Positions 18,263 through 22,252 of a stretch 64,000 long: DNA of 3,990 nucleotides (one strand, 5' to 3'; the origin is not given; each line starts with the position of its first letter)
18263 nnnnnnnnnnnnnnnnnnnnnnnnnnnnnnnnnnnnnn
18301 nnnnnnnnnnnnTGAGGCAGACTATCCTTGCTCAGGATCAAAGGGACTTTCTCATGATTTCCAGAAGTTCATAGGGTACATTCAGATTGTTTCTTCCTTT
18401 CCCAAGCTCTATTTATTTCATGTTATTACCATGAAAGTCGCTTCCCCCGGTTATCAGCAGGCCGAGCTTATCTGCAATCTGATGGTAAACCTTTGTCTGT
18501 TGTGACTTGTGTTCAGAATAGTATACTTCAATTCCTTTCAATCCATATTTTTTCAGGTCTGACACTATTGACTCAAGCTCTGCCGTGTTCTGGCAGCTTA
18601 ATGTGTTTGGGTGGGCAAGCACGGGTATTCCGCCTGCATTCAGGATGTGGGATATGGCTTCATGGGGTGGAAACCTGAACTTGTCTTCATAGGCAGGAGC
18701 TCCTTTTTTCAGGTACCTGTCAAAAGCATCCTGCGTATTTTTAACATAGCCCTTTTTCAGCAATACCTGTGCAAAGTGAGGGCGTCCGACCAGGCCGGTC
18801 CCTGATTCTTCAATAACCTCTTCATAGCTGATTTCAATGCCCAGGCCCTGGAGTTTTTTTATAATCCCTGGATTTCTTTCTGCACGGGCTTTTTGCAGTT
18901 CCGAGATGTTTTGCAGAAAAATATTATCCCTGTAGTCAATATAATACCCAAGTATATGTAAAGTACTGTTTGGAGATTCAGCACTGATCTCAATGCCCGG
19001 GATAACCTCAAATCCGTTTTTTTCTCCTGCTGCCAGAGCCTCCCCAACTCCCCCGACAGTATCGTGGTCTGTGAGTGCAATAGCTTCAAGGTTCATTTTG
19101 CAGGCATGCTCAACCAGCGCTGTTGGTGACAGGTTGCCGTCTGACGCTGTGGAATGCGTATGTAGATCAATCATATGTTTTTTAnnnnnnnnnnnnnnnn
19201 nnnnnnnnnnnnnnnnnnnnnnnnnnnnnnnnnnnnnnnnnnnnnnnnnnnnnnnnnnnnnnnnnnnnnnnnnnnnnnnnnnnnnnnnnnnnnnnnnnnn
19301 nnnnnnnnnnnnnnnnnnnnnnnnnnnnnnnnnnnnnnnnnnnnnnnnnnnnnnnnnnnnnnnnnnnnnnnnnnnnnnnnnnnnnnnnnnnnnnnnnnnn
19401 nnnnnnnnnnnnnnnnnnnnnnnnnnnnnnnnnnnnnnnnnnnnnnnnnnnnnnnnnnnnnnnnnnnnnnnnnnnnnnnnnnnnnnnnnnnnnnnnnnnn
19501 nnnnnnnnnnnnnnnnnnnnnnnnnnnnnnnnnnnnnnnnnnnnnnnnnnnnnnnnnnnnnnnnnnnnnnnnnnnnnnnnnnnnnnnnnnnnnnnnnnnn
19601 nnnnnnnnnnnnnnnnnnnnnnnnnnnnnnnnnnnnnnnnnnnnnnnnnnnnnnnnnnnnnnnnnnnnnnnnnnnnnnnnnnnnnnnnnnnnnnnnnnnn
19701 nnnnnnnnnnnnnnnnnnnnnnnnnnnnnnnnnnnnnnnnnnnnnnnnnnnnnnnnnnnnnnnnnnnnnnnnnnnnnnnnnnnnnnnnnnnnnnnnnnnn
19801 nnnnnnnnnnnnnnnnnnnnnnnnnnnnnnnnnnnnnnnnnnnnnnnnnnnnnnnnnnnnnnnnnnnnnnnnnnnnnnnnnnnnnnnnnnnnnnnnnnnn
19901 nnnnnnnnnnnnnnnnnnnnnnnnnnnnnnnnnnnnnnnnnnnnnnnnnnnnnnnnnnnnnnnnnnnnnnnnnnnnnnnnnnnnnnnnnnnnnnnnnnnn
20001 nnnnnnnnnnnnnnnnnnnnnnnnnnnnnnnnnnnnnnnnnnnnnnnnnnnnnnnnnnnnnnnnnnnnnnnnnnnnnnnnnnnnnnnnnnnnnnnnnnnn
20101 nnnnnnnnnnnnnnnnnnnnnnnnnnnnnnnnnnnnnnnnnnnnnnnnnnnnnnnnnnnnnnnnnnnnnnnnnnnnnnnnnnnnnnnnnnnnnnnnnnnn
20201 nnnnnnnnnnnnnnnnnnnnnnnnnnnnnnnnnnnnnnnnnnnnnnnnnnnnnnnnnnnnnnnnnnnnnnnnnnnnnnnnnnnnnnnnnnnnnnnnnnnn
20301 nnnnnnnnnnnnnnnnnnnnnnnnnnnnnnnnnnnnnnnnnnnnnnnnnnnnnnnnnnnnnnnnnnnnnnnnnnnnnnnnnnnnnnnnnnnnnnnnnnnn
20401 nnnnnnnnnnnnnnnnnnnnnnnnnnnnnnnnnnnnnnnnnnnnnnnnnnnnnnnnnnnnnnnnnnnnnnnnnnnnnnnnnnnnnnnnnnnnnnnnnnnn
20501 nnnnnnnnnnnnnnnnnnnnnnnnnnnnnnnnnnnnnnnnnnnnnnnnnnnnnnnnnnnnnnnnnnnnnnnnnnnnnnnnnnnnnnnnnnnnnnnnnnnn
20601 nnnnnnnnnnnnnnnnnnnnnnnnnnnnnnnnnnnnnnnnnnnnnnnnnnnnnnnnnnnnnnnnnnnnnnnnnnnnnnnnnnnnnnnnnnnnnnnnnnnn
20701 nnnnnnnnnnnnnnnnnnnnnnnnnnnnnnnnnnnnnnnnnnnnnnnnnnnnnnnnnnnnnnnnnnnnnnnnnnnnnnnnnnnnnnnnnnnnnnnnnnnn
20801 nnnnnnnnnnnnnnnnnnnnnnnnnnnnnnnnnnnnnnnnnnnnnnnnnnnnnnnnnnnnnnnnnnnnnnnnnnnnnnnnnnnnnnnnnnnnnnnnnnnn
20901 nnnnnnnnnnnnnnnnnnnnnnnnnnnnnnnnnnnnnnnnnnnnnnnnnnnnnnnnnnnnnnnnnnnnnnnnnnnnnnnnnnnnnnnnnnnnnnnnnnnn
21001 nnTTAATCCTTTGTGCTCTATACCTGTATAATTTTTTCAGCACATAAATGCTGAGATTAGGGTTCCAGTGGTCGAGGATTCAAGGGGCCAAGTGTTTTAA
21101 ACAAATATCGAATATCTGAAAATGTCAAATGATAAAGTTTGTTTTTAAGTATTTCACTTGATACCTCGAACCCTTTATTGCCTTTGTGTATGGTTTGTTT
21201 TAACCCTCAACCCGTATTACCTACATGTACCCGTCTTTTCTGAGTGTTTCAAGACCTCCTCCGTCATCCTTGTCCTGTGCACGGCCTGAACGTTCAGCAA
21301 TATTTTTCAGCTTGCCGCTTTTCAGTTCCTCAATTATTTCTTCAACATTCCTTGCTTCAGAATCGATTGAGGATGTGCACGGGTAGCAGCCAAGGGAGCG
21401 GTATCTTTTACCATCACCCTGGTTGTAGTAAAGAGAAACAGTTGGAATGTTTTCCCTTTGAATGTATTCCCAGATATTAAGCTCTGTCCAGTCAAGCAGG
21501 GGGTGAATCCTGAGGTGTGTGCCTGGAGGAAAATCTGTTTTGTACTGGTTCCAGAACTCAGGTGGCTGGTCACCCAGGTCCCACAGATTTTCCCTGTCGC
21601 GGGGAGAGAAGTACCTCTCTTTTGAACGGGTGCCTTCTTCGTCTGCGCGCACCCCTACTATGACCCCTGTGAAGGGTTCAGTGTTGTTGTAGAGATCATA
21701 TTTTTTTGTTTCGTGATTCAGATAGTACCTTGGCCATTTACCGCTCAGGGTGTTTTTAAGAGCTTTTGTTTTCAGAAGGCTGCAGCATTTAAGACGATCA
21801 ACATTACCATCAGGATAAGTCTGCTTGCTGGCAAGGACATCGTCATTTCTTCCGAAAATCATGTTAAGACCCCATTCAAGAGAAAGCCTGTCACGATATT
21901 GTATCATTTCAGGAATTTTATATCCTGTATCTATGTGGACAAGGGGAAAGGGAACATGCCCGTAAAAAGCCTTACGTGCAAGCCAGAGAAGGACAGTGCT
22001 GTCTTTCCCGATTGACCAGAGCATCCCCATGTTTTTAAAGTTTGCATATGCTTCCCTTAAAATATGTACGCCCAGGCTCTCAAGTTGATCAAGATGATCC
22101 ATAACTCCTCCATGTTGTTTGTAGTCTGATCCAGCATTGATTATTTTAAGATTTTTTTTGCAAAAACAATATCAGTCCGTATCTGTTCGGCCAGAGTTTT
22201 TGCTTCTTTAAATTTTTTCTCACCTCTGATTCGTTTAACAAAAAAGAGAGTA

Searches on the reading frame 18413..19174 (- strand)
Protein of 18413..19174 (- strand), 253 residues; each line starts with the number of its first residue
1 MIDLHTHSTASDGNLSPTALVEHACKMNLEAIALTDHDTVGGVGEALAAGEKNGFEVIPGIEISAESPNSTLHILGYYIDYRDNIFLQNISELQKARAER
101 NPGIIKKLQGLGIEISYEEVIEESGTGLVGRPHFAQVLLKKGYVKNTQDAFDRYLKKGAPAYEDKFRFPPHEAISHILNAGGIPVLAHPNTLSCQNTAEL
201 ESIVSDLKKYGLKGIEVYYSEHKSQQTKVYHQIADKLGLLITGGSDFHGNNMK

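Call 37: search_protein_families(library=pfam, proteins=[window:18413-19174:-], max_evalue=0.0001)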
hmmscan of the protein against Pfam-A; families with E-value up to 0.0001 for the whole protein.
window:18413-19174:- (253 aa): 1 family
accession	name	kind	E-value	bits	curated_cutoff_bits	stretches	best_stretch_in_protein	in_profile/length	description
PF02811.25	PHP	-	3.2e-13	50.8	26.4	1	3-156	1-150/164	PHP domain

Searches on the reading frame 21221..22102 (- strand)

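Call 6: search_protein_families(library=pfam, proteins=[window:21221-22102:-], max_evalue=0.01)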
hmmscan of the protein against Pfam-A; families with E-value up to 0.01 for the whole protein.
window:21221-22102:- (293 aa): 1 family
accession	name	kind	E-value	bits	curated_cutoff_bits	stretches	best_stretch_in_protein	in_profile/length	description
PF01507.26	PAPS_reduct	-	1.4e-39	136.3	22.5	1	27-244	4-174/175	Phosphoadenosine phosphosulfate reductase domain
